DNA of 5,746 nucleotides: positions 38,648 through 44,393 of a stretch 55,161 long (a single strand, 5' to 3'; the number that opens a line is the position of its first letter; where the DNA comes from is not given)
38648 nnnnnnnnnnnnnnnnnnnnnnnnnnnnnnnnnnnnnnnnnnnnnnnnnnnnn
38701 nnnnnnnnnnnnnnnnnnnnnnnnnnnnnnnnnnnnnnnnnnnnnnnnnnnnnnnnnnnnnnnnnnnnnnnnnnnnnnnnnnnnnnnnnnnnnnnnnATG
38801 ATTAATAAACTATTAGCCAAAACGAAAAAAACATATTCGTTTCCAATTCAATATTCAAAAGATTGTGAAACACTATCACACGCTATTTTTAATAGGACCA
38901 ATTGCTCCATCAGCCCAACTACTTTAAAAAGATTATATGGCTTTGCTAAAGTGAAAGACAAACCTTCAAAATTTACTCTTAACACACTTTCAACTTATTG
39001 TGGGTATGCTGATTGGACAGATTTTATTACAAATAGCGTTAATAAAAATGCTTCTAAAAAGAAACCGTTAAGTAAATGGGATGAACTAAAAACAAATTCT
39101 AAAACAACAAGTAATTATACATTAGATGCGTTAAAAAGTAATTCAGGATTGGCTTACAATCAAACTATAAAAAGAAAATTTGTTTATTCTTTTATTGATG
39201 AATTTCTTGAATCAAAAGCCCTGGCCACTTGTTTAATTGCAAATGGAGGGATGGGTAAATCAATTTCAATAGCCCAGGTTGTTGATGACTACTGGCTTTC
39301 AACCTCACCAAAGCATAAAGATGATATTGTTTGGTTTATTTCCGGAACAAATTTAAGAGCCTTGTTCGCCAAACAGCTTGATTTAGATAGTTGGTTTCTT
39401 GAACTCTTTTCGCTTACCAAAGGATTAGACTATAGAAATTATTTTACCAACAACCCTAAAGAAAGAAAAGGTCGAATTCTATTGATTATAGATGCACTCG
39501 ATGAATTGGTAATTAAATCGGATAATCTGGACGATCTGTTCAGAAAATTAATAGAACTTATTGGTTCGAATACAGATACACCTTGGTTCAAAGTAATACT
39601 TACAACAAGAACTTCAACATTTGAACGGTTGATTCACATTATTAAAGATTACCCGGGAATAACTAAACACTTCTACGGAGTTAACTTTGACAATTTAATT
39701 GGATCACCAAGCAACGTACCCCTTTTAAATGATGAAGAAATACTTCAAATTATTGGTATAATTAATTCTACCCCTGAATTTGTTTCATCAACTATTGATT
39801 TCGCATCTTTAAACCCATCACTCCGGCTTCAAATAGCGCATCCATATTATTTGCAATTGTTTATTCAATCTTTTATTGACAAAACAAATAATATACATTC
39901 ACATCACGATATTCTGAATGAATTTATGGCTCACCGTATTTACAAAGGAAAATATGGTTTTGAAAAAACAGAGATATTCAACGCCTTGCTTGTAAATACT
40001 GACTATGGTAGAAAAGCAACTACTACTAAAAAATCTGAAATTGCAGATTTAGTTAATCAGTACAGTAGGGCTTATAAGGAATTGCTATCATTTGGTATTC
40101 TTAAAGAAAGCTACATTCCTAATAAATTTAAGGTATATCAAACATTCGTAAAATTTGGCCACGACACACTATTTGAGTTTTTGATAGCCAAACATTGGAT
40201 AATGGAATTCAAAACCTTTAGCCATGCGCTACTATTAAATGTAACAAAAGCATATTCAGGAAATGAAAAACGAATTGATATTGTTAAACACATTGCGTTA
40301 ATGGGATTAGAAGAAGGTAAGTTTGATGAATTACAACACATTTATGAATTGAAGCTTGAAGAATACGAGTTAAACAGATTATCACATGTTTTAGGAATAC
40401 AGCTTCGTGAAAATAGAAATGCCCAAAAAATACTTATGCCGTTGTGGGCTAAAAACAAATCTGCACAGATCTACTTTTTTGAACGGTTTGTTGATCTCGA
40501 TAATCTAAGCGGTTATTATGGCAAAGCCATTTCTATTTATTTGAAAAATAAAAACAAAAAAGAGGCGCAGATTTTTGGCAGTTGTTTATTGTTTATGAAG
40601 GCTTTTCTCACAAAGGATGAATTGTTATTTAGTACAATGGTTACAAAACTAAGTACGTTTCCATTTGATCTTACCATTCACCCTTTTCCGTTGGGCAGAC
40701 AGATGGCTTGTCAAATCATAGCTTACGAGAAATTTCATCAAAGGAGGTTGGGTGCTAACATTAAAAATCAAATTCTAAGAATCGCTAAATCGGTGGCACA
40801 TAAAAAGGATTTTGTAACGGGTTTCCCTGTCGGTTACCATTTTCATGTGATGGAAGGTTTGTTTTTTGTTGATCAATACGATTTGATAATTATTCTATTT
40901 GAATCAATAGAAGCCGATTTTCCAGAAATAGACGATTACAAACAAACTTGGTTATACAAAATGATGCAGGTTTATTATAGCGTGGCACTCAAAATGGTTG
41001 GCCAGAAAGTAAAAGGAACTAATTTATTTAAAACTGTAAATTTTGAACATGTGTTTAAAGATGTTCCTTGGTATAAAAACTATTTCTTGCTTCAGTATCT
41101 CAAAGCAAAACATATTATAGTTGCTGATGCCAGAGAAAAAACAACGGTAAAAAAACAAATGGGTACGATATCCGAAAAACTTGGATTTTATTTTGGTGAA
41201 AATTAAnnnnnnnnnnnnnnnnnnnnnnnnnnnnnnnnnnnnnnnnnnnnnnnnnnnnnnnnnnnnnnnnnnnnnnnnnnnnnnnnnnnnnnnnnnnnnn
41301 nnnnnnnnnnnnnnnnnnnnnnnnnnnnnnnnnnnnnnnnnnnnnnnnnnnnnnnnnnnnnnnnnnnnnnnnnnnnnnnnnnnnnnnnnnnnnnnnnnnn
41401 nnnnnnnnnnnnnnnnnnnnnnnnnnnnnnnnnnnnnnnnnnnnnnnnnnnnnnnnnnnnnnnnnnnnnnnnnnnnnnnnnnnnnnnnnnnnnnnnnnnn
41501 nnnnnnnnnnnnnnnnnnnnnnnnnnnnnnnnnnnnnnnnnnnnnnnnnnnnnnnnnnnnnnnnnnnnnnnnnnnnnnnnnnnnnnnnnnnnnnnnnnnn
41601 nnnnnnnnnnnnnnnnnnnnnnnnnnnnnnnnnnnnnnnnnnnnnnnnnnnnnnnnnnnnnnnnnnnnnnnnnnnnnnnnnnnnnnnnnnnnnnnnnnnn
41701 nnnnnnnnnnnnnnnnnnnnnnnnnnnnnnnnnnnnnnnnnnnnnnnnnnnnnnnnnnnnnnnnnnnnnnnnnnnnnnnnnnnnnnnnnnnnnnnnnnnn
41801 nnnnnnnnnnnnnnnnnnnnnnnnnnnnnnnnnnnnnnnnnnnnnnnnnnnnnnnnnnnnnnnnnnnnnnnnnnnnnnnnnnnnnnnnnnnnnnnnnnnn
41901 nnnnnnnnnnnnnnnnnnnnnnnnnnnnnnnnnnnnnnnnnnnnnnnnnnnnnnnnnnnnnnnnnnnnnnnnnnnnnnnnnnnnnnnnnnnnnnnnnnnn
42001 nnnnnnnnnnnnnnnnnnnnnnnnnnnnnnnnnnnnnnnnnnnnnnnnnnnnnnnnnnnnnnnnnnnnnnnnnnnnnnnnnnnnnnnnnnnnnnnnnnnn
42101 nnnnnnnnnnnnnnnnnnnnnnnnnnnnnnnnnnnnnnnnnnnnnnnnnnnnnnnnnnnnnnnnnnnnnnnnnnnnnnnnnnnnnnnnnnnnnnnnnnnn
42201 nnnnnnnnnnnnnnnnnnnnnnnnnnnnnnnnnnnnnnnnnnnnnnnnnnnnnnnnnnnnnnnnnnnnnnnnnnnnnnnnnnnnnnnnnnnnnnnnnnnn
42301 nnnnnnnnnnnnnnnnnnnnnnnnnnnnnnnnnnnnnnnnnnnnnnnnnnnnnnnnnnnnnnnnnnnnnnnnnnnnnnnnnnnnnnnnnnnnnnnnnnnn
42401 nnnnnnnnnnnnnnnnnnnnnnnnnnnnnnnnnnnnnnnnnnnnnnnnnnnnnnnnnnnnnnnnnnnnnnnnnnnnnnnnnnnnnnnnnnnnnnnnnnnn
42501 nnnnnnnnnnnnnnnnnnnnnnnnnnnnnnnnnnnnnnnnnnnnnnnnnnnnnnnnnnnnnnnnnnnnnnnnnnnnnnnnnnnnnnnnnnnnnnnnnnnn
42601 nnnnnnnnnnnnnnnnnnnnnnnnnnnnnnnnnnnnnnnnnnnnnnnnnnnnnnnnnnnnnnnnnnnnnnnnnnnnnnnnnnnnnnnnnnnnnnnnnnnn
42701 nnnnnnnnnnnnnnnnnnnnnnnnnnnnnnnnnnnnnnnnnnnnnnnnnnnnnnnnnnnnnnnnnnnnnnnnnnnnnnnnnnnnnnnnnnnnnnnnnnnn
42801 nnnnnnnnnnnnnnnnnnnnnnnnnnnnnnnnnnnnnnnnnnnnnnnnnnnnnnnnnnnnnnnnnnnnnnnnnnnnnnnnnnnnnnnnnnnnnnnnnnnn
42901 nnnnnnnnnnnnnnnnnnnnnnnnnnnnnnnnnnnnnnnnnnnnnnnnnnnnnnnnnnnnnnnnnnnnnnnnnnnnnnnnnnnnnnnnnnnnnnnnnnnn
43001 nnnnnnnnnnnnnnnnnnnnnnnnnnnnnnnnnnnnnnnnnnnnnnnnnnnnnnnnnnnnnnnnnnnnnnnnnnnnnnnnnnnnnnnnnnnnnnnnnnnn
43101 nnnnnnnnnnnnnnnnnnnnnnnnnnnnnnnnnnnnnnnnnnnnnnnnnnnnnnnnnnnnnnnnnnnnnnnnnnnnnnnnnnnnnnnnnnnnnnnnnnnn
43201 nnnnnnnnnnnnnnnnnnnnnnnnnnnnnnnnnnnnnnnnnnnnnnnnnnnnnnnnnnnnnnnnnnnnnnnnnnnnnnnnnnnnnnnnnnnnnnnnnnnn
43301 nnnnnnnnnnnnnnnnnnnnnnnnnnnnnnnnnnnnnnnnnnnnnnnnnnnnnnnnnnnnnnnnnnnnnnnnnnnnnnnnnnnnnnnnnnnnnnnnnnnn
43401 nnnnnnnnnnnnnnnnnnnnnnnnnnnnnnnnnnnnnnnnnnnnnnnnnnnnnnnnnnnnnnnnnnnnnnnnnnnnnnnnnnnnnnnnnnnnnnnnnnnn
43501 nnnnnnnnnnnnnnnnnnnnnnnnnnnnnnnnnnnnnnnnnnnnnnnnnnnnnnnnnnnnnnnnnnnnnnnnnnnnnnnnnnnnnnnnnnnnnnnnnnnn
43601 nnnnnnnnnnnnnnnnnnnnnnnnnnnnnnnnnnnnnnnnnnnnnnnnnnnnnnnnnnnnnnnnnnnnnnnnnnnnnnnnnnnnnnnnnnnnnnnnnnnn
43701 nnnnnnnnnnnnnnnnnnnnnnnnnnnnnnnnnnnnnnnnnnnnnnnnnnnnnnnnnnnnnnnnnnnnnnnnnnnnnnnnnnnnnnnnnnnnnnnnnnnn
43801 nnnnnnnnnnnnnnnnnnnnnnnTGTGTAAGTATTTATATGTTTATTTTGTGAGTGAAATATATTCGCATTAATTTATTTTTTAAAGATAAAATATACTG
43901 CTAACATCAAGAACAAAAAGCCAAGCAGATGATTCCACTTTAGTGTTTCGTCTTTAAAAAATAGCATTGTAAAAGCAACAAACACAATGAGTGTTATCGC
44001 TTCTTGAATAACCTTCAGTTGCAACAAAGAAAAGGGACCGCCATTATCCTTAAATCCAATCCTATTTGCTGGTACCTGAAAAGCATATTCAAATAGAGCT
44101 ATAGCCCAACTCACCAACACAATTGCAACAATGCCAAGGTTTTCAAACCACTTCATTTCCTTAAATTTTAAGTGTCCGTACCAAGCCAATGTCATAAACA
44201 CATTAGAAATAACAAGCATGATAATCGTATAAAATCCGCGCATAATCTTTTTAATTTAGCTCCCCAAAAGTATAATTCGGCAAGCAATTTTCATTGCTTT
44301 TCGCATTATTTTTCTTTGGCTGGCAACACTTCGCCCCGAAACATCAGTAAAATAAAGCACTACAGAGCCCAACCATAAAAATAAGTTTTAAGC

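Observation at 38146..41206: Divergent pair: small PD-(D/E)xK-like protein and HTH-NACHT/STAND NTPase, a candidate defence or signalling module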

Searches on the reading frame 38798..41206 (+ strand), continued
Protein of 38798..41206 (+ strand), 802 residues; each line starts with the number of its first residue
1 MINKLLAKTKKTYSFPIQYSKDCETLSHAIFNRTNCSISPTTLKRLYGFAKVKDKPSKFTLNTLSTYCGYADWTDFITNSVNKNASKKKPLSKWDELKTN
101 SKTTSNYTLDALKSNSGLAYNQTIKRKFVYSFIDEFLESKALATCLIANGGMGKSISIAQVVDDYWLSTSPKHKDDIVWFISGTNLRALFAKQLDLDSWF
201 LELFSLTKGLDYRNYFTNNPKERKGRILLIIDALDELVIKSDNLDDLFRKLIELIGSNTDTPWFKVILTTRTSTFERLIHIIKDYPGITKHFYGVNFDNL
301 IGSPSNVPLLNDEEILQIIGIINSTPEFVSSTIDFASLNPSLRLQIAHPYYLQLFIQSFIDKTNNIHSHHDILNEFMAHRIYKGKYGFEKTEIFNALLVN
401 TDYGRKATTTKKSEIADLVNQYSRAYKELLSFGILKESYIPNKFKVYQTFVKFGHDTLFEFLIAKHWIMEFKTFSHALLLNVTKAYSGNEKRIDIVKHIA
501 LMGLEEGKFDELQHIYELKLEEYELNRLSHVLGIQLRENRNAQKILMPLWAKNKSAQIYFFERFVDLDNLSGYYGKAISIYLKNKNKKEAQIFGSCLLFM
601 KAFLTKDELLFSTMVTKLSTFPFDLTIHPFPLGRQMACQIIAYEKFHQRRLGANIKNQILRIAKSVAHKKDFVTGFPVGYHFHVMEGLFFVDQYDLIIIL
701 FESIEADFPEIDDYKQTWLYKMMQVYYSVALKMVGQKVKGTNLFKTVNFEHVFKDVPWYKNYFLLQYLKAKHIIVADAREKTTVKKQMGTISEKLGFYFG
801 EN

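Call 48: find_encoding_contigs(protein=P0006, flank=5000, max_places=3)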
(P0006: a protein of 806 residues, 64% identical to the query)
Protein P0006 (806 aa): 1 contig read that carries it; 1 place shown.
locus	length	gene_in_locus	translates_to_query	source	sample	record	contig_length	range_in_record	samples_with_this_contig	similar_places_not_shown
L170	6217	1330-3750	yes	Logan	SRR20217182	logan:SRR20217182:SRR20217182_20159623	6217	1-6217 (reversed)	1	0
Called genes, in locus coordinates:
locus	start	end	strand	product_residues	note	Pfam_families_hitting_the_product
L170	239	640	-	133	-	-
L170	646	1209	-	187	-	-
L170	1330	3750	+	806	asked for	-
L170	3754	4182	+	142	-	-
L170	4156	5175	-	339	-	PF01580:FtsK_SpoIIIE, PF01935:DUF87 (weak), PF12846:AAA_10 (faint), PF01580:FtsK_SpoIIIE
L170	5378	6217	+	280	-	?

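Call 68: search_protein_families(library=pfam, proteins=[L001:6911-7852:-, L001:10424-10819:+, L170:3754-4182:+, L169:3-521:-, L058:8581-9489:+, L001:5866-6384:-, L001:2083-3471:-, L001:4759-5028:-, L001:5109-5498:-], max_evalue=0.01)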
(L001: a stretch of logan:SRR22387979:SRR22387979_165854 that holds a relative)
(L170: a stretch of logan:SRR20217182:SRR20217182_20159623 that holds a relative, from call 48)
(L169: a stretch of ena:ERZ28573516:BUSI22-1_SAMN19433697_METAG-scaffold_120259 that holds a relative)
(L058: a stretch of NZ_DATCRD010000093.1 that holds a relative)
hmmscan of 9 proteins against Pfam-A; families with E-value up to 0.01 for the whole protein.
L001:6911-7852:- (313 aa): 0 families

L001:10424-10819:+ (131 aa): 0 families

L170:3754-4182:+ (142 aa): 0 families

L169:3-521:- (173 aa): 1 family
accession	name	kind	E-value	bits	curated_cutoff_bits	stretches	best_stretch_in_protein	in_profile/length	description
PF14903.11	WG_beta_rep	-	6e-26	90.6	25.6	3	43-72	3-32/35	WG containing repeat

L058:8581-9489:+ (302 aa): 1 family
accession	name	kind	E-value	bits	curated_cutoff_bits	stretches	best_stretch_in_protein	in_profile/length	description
PF01841.26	Transglut_core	-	2e-05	25.3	23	1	172-236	19-81/108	Transglutaminase-like superfamily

L001:5866-6384:- (172 aa): 0 families

L001:2083-3471:- (462 aa): 0 families

L001:4759-5028:- (89 aa): 1 family
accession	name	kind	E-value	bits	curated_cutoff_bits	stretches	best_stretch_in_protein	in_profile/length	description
PF09397.16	FtsK_gamma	-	0.0021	18.2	30.6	1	14-65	9-60/63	Ftsk gamma domain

L001:5109-5498:- (129 aa): 1 family
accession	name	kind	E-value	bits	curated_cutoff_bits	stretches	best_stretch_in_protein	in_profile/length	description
PF20538.3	DUF6753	-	0.0084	16.1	27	0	24-79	16-76/217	Family of unknown function (DUF6753)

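Call 69: search_protein_families(library=padloc, proteins=[L001:6911-7852:-, L001:10424-10819:+, L170:3754-4182:+, L058:8581-9489:+, P0010, P0008, P0007, P0059, P0063], max_evalue=0.01)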
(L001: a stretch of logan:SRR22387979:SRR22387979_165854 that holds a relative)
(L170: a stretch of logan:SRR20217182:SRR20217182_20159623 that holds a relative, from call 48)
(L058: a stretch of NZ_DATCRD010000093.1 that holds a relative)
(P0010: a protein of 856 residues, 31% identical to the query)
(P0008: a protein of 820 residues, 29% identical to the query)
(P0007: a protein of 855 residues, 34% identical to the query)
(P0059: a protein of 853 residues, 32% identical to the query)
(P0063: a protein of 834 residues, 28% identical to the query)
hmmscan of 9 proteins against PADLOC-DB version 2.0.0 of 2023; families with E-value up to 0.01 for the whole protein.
L001:6911-7852:- (313 aa): 0 families

L001:10424-10819:+ (131 aa): 0 families

L170:3754-4182:+ (142 aa): 0 families

L058:8581-9489:+ (302 aa): 0 families

P0010 (856 aa): 0 families

P0008 (820 aa): 1 family
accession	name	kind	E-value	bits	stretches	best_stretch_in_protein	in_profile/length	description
PDLC04700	PDC-M54A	-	9.5e-06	20.8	1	298-479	449-632/1657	-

P0007 (855 aa): 1 family
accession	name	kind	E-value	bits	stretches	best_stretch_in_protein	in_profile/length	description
PDLC04700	PDC-M54A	-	2.3e-05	19.6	1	238-472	388-622/1657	-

P0059 (853 aa): 1 family
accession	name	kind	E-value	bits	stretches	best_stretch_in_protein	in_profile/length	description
PDLC01104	Cas9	-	0.0017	16.3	1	322-749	19-163/174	Cas9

P0063 (834 aa): 0 families

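Call 92: find_encoding_contigs(protein=P0005, flank=3000, max_places=3)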
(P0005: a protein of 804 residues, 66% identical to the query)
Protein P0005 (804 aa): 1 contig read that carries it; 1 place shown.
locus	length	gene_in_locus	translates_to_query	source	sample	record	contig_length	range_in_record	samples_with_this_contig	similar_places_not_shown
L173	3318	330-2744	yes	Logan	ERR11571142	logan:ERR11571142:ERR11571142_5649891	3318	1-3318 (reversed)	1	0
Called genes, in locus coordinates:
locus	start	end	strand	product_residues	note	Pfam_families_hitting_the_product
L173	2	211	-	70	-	?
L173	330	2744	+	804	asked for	-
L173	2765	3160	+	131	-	-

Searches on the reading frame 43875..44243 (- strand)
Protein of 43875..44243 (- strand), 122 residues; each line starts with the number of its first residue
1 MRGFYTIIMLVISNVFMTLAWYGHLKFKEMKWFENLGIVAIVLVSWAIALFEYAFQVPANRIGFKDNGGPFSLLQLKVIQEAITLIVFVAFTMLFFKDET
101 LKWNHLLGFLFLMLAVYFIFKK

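Call 32: search_protein_families(library=pfam, proteins=[window:43875-44243:-], max_evalue=0.001)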
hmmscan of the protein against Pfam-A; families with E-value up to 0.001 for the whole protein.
window:43875-44243:- (122 aa): 1 family
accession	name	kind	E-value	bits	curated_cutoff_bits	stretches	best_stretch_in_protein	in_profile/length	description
PF04342.18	DMT_6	-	3.3e-42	143.5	25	1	6-120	1-104/104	Putative member of DMT superfamily (DUF486)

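Call 66: find_encoding_contigs(protein=window:43875-44243:-, flank=10000, max_places=6)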
Protein window:43875-44243:- (122 aa): 1 contig read that carries it; 1 place shown.
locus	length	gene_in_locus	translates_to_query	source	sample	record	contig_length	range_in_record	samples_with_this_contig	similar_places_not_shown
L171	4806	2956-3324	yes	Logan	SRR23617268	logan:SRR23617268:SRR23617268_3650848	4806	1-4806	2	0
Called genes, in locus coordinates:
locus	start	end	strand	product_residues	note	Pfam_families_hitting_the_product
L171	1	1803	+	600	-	?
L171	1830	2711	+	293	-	PF13489:Methyltransf_23, PF07021:MetW (faint), PF13649:Methyltransf_25, PF13847:Methyltransf_31, PF08241:Methyltransf_11, PF08242:Methyltransf_12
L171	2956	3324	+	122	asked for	PF04342:DMT_6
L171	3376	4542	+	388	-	PF01053:Cys_Met_Meta_PP, PF00155:Aminotran_1_2, PF01212:Beta_elim_lyase (weak), PF06838:Met_gamma_lyase (weak), PF00266:Aminotran_5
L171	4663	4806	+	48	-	?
